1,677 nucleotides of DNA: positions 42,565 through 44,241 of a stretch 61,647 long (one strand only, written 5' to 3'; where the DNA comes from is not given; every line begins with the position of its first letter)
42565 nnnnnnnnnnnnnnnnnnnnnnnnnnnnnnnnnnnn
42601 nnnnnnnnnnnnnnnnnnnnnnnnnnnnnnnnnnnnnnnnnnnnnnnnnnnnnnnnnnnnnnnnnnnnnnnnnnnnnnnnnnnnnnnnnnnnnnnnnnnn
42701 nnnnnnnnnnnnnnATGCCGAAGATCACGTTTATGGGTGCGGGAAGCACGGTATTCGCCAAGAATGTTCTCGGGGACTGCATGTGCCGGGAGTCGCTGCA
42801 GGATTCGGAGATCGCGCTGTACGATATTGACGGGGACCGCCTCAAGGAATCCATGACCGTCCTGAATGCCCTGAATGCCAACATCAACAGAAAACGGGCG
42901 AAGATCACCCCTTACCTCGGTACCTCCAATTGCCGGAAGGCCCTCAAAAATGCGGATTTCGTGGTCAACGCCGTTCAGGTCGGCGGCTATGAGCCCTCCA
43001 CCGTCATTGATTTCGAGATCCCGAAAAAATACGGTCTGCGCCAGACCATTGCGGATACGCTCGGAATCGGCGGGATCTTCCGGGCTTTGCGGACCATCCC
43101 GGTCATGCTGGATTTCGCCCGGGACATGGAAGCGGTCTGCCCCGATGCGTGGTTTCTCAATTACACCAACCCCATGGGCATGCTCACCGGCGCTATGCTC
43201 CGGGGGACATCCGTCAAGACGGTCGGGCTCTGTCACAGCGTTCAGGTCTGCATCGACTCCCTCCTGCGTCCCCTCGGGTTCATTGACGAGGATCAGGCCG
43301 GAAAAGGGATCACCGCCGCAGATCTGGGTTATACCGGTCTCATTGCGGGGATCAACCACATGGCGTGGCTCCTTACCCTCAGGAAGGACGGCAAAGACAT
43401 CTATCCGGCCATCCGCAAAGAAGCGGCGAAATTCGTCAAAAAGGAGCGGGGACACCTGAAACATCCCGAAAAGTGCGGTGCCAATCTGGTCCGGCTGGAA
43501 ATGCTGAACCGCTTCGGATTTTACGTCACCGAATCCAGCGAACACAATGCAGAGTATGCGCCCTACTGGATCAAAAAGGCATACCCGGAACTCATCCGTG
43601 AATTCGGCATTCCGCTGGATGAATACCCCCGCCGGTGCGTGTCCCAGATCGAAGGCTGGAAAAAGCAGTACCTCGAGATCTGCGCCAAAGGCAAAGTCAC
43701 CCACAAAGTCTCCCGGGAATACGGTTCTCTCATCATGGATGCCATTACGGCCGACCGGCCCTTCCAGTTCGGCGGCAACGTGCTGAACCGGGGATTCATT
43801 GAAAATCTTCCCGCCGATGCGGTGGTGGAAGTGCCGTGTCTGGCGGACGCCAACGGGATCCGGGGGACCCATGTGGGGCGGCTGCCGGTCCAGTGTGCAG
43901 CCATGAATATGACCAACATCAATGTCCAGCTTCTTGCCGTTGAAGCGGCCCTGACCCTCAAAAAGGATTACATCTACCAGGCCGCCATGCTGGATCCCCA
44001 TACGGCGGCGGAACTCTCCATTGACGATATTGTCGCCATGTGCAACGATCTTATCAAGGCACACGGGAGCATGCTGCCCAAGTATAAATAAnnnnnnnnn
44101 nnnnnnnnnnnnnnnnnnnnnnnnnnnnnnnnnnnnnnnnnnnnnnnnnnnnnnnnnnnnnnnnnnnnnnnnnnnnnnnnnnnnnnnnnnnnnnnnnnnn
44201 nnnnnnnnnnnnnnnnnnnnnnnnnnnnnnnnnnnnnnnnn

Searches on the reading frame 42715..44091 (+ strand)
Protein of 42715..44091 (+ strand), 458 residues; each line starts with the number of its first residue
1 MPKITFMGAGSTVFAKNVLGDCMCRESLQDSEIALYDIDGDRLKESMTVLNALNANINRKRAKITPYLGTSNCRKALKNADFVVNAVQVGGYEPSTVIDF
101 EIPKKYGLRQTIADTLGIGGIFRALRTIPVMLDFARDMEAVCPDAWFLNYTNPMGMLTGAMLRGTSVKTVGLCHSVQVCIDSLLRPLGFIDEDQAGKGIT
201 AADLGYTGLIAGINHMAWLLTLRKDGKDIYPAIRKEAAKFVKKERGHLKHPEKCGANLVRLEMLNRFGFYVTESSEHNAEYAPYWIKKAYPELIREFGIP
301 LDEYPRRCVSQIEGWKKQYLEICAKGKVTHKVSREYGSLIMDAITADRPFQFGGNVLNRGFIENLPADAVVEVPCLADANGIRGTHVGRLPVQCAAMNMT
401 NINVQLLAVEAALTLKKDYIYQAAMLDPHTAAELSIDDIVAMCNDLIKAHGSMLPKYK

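Call 40: search_protein_families(library=pfam, proteins=[window:42715-44091:+], max_evalue=0.01)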
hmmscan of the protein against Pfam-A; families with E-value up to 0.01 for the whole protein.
window:42715-44091:+ (458 aa): 2 families
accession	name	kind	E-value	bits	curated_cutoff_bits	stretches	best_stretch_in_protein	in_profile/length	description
PF02056.22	Glyco_hydro_4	-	1.7e-64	217.2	23.2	1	3-185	1-179/183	Family 4 glycosyl hydrolase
PF11975.13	Glyco_hydro_4C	-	6.9e-60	203.1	24.1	1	210-430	1-211/211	Family 4 glycosyl hydrolase C-terminal domain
